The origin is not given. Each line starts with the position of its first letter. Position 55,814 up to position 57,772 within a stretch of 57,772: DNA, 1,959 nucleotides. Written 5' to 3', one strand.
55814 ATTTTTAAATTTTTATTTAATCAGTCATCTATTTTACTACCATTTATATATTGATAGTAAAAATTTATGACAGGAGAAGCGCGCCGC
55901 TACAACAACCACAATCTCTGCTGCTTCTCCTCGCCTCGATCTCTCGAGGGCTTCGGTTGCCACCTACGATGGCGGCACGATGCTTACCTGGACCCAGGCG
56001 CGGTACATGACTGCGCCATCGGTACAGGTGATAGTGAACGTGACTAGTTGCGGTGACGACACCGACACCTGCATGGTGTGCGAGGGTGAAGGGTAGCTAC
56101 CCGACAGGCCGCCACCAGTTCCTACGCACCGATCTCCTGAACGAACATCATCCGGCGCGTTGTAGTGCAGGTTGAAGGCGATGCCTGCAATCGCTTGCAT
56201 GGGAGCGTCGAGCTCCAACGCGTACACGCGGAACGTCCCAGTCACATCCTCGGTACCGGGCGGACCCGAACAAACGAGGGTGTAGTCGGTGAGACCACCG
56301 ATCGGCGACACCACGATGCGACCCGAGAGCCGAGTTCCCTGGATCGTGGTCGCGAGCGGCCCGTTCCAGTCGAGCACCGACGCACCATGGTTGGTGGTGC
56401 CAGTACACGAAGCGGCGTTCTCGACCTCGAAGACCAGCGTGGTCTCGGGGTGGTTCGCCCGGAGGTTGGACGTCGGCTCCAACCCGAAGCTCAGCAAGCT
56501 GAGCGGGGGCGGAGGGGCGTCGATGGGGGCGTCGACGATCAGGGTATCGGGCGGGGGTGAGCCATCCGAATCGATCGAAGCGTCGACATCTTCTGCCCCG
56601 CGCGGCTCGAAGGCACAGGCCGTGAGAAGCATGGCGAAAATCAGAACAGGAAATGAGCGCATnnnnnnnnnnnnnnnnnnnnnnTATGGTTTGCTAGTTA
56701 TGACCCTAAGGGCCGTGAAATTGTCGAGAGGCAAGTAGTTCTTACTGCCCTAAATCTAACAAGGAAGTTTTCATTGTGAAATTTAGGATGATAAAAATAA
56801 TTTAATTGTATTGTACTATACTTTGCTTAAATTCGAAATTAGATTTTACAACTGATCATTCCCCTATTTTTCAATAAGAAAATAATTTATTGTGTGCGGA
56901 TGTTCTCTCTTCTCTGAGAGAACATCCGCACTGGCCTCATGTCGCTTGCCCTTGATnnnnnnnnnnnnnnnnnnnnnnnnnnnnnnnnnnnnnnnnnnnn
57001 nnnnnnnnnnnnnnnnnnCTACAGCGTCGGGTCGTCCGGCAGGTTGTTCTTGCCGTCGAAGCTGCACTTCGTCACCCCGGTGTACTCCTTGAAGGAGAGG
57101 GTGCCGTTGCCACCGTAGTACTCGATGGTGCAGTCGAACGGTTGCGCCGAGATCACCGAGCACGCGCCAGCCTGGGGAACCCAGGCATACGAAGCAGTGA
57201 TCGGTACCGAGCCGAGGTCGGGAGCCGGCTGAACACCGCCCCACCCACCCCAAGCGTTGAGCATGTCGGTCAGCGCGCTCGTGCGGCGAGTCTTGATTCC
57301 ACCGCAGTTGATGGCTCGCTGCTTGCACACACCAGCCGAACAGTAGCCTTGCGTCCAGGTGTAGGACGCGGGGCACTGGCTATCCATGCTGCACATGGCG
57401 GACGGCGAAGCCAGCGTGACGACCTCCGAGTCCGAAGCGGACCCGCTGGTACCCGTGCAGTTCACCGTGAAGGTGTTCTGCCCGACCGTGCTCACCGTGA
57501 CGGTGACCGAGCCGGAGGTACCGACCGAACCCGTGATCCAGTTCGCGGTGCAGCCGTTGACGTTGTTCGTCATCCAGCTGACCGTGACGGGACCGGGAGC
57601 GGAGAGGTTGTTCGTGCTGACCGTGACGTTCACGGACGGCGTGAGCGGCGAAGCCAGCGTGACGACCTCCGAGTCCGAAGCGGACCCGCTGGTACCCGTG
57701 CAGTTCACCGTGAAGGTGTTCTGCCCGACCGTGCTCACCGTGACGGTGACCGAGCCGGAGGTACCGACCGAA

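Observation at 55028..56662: Tandem paralogs with a razor-sharp mosaic: 383 nt identical except one 6-nt (two-codon) patch, flanked by strongly diverged ends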

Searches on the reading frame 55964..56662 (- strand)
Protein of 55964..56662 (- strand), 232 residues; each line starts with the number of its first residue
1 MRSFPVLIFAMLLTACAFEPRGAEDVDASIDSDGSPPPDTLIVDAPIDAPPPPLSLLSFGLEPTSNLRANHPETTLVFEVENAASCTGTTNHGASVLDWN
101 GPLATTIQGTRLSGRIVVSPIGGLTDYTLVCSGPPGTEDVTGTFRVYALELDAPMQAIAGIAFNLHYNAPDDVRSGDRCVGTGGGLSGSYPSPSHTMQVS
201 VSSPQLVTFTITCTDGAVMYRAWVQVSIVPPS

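Call 5: search_protein_families(library=pfam, proteins=[window:55964-56662:-], max_evalue=0.1)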
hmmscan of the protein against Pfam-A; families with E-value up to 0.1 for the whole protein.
window:55964-56662:- (232 aa): 0 families

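Call 7: find_homologous_proteins(query=window:55964-56662:-, max_evalue=0.001)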
Query window:55964-56662:- (232 aa): 5 proteins with E <= 0.001 among 444 candidates.
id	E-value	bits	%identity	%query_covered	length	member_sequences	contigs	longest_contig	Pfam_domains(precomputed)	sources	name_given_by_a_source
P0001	8.2e-144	495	100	96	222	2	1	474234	-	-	-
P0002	6.8e-128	443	85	100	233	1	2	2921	-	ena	-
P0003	3.1e-122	425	83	100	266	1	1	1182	-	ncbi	-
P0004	4.2e-106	372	87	77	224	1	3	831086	-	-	-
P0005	2.9e-98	346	79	76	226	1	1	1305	-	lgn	-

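Call 10: find_encoding_contigs(protein=P0002, flank=10000)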
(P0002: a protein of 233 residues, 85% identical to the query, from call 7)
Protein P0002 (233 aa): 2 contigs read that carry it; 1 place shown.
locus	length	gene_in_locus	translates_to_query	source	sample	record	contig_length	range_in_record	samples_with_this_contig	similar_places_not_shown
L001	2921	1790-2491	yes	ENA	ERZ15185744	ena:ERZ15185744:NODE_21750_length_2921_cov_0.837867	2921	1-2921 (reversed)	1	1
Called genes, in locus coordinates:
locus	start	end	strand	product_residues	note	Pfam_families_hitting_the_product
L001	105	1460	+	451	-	PF17957:Big_7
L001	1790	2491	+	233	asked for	-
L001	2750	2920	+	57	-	?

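Call 11: find_encoding_contigs(protein=P0003, flank=10000)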
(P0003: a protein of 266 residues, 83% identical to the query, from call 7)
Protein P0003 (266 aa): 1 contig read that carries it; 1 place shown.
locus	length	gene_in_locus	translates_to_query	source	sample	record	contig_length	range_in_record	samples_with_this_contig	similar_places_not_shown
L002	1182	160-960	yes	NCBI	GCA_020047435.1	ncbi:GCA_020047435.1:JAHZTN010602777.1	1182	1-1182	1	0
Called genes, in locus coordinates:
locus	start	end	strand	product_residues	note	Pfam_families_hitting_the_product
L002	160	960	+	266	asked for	-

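Call 12: find_encoding_contigs(protein=P0005, flank=10000)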
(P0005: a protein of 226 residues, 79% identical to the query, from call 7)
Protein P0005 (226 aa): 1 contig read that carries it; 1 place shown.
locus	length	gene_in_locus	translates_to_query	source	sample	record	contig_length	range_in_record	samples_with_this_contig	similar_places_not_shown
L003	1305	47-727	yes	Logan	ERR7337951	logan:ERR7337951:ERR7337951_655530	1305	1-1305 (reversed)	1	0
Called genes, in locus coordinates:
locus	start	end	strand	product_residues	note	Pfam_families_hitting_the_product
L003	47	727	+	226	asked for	-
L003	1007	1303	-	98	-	?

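Call 21: find_encoding_contigs(protein=P0004, flank=10000)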
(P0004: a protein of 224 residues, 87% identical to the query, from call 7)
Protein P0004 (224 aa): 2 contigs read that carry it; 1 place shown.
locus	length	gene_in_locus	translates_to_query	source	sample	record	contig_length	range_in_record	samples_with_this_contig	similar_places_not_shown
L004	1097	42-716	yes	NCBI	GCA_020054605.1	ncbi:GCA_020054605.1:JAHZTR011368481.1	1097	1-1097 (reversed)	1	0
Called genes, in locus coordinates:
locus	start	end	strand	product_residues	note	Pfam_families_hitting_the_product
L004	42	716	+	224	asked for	-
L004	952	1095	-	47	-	?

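Call 24: find_encoding_contigs(protein=P0001, flank=10000)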
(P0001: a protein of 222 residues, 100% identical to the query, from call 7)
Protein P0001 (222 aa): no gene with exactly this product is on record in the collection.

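Call 25: find_related_loci(query=A1, collection=genome_contigs, flank=10000)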
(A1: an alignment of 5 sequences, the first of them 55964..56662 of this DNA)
Query A1 (232 aa) in genome_contigs; peptide patterns used: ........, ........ (x = any residue, [..] = any of these).
63 stretches matched a pattern, but none encodes a relative of the query by tblastn (E <= 1e-3).

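Call 26: find_related_loci(query=A1, collection=metagenome_contigs, flank=10000)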
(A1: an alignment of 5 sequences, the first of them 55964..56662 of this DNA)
Query A1 (232 aa) in metagenome_contigs; peptide patterns used: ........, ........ (x = any residue, [..] = any of these).
318 stretches matched a pattern, but none encodes a relative of the query by tblastn (E <= 1e-3).

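Call 31: predict_structure(alignment_id=A1)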
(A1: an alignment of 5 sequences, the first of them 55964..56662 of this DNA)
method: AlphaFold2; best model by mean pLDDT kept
length: 232 residues; sequences in the alignment: 5
mean_pLDDT: 62.4   pTM: 0.50
mean pLDDT of the five models: 62.4, 61.2, 60.8, 57.8, 55.7
residues with pLDDT >= 90: 9; 70-90: 88; 50-70: 64; < 50: 71
segments of 3 or more residues with pLDDT < 50: 1-32, 34-46, 63-71, 95-108
pLDDT, mean of each block of 10 residues (from residue 1): 37 33 36 43 44 54 45 60 70 51 44 58 68 77 70 85 80 65 82 83 88 74 85 83
secondary structure, 60 per line:
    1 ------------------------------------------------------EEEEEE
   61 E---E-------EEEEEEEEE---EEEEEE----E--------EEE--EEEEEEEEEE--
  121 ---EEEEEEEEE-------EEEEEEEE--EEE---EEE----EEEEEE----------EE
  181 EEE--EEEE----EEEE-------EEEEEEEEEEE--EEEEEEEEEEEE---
elements in order: E55-61 E73-81 E85-90 E104-106 E109-118 E124-132 E140-147 E150-152 E156-158 E163-168 E179-183 E186-189 E194-197 E205-215 E218-229

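Call 32: search_protein_representatives(alignment_id=A1)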
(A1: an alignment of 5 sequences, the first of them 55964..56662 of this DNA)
Query: 5 sequences, 232 profile positions. Proteins with E-value up to 0.001 (for the whole library): 6; up to 1e-10: 3; up to 1e-30: 1. The best 6 are listed.
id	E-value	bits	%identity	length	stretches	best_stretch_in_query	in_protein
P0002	3.4e-142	488.0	-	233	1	1-232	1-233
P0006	8.7e-25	103.8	-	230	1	4-231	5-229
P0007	4.9e-13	65.4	-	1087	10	152-231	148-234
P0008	1.4e-09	54.1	-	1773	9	93-131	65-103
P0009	2.9e-05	39.9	-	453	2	31-218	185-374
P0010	8.7e-05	38.4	-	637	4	84-146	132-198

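Call 35: find_encoding_contigs(protein=P0006, flank=10000)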
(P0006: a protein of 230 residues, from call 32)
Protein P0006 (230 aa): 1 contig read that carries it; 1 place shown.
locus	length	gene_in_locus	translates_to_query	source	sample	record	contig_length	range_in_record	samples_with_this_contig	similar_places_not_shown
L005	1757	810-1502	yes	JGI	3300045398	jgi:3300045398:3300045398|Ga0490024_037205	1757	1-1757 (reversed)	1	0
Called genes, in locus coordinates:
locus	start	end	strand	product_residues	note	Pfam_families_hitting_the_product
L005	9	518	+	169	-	-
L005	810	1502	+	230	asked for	-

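Call 36: fold_search(model_id=the predicted structure, library=pdb)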
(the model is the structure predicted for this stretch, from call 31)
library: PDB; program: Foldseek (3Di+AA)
matches with E <= 10: 1834; with E <= 0.001: 11
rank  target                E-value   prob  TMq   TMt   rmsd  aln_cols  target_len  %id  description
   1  6ffy_A                1.5e-05  1.00  0.30  0.09  11.4       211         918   11  Structure of the mouse SorCS2-NGF complex (released 2018-08-01)
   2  6fg9_B                2.1e-05  1.00  0.27  0.09  11.6       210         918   11  Mouse SORCS2 ectodomain (sortilin related VPS10 domain containing receptor 2) (released 2018-08-01)
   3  6fg9_A                2.9e-05  1.00  0.27  0.09  11.8       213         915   11  Mouse SORCS2 ectodomain (sortilin related VPS10 domain containing receptor 2) (released 2018-08-01)
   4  6sdb_E                2.7e-04  1.00  0.23  0.27  14.7       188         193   10  Chimeric titin Z1Z2 functionalized with a KLER exogenous peptide from decorin (released 2019-09-18)
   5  3vyn_B                3.7e-04  1.00  0.31  0.24   9.1       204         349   11  Crystal structure of Mycobacterium tuberculosis L,D-transpeptidase LdtMt2 N55 truncation mutant (resideus 55-408) (released 2013-06-19)
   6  2f8v_A                5.6e-04  0.99  0.24  0.28  13.3       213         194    9  Structure of full length telethonin in complex with the N-terminus of titin (released 2006-06-27)
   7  3pdd                  6.5e-04  1.00  0.28  0.33  10.3       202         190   12  Structures of Clostridium thermocellum CbhA fibronectin(III)-like modules (released 2011-11-23)
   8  3bn3_B                6.9e-04  1.00  0.25  0.28   8.9       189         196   12  crystal structure of ICAM-5 in complex with aL I domain (released 2008-08-19)
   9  6arq_D                7.6e-04  1.00  0.29  0.24  10.8       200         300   12  Crystal structure of CD96 (D1) bound to CD155/necl-5 (D1-3) (released 2018-11-21)
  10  6fwx_A                7.6e-04  0.99  0.24  0.28  13.3       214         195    9  Chimeric titin Z1Z2-Z1Z2 tandem (Z1212) functionalized with a GRGDS exogenous peptide from fibronectin (released 2019-03-27)
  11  2fcb                  8.9e-04  1.00  0.31  0.39  15.7       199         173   16  HUMAN FC GAMMA RECEPTOR IIB ECTODOMAIN (CD32) (released 2000-03-01)
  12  2oz4_A                1.3e-03  1.00  0.38  0.35   6.4       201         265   10  Structural Plasticity in IgSF Domain 4 of ICAM-1 Mediates Cell Surface Dimerization (released 2007-10-16)
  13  2ill                  1.4e-03  0.99  0.26  0.30  10.0       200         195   10  Anomalous substructure of Titin-A168169 (released 2007-02-20)
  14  8aho_B                1.4e-03  0.99  0.30  0.23   9.0       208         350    8  Crystal structure of the transpeptidase LdtMt2 from Mycobacterium tuberculosis in complex with cyanamide analogue 31 (released 2023-08-02)
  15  5uwv_F                1.7e-03  0.99  0.33  0.25   8.5       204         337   10  Crystal structure of Mycobacterium abscessus L,D-transpeptidase 2 (released 2017-08-16)
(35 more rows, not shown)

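Call 58: search_protein_families(library=pfam, proteins=[L001:105-1460:+], max_evalue=0.00001)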
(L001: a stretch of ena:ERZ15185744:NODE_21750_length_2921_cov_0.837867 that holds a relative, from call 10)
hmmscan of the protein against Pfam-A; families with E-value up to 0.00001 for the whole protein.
L001:105-1460:+ (451 aa): 1 family
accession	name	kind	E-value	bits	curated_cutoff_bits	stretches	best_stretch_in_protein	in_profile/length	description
PF17957.7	Big_7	-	2.6e-13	50.9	24.1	1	242-308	1-70/70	Bacterial Ig domain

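Call 70: find_encoding_contigs(protein=window:55964-56662:-, flank=10000)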
Protein window:55964-56662:- (232 aa): no gene with exactly this product is on record in the collection.

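Call 71: find_related_loci(query=A1, collection=viral_contigs, flank=5000)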
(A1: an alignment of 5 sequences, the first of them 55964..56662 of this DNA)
Query A1 (232 aa) in viral_contigs; peptide patterns used: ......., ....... (x = any residue, [..] = any of these).
104 stretches matched a pattern, but none encodes a relative of the query by tblastn (E <= 1e-3).

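Call 72: search_protein_families(library=ncbifam, proteins=[window:55964-56662:-, P0006], max_evalue=0.01)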
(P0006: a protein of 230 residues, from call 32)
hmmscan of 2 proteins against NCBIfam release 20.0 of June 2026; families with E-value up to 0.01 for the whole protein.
window:55964-56662:- (232 aa): 0 families

P0006 (230 aa): 0 families

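Call 75: search_protein_families(library=pfam, proteins=[P0007, P0009, P0010, P0006], max_evalue=0.01)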
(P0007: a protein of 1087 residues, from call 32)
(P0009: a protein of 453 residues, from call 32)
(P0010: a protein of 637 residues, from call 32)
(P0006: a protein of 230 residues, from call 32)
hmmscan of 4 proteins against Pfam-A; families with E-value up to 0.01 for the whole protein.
P0007 (1087 aa): 2 families
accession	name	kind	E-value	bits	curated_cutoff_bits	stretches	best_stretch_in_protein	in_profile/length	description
PF02793.27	HRM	-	0.00054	20.7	26.2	0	161-180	31-50/66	Hormone receptor domain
PF16158.11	N_BRCA1_IG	-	0.0056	17.7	28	1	42-129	8-100/108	Ig-like domain from next to BRCA1 gene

P0009 (453 aa): 0 families

P0010 (637 aa): 0 families

P0006 (230 aa): 0 families

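Call 80: list_cluster_members(proteins=[P0001, P0004, P0002, P0005, P0003])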
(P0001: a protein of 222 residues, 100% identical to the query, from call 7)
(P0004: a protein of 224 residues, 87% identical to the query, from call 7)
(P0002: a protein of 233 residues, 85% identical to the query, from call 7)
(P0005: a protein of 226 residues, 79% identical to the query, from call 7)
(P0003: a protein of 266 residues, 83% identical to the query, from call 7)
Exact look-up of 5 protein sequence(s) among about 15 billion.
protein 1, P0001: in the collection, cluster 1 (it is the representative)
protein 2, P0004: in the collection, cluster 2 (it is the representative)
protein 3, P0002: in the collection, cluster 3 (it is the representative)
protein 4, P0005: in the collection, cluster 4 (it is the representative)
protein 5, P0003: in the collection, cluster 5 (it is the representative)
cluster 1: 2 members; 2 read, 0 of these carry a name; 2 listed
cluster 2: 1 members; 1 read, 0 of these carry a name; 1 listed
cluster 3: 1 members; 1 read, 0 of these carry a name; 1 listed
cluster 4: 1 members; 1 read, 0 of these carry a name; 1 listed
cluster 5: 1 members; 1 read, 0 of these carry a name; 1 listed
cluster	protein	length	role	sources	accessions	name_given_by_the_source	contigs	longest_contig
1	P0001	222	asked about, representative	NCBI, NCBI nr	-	-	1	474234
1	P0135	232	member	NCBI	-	-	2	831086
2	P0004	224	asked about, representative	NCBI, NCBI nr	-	-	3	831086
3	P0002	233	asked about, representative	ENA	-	-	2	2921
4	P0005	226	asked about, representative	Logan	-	-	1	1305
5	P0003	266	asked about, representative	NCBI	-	-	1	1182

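Call 82: find_encoding_contigs(protein=P0135, flank=10000)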
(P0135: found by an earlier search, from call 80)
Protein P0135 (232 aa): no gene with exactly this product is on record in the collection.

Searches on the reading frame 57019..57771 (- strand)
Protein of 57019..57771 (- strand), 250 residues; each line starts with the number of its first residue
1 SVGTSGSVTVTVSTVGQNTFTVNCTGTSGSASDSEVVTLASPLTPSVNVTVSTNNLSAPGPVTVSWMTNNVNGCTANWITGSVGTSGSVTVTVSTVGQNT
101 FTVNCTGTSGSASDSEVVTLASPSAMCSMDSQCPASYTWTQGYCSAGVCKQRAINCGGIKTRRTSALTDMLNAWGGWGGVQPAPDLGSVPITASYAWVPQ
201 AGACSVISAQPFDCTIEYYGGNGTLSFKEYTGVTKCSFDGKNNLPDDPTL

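Call 5: search_protein_families(library=pfam, proteins=[window:57019-57738:-], max_evalue=0.1)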
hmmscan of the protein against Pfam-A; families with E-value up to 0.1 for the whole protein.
window:57019-57738:- (239 aa): 0 families

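Call 65: find_homologous_proteins(query=window:57019-57771:-, max_evalue=0.001)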
Query window:57019-57771:- (250 aa): 4 proteins with E <= 0.001 among 8000 candidates.
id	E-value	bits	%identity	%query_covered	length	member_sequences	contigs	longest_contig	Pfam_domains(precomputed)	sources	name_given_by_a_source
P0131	1.5e-157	541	100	100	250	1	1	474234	-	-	-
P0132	1.2e-39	155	60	50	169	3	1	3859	-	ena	-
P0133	4.3e-14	71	98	17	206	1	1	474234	PF17957.8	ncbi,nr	ncbi:MAG: hypothetical protein KBC69_00305, partial [Candidatus Magasanikbacteria bacterium]|nr:hypo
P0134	3.3e-5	42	33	47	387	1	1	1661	-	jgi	-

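Call 67: find_encoding_contigs(protein=P0133, flank=10000)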
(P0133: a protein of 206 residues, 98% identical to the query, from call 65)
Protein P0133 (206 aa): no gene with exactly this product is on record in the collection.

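Call 72: search_protein_families(library=ncbifam, proteins=[window:57019-57771:-, P0133], max_evalue=0.01)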
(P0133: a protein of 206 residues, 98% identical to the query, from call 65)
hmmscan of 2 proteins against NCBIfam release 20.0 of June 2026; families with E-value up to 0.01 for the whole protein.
window:57019-57771:- (250 aa): 0 families

P0133 (206 aa): 0 families

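Call 75: search_protein_families(library=pfam, proteins=[P0134, P0133, P0132], max_evalue=0.01)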
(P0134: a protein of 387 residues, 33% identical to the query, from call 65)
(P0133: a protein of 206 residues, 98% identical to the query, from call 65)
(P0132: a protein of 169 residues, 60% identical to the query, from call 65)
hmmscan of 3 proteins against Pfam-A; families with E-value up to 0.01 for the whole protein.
P0134 (387 aa): 0 families

P0133 (206 aa): 1 family
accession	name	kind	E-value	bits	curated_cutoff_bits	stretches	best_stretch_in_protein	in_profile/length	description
PF17957.7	Big_7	-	1.8e-11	44.9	24.1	1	60-142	1-70/70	Bacterial Ig domain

P0132 (169 aa): 0 families
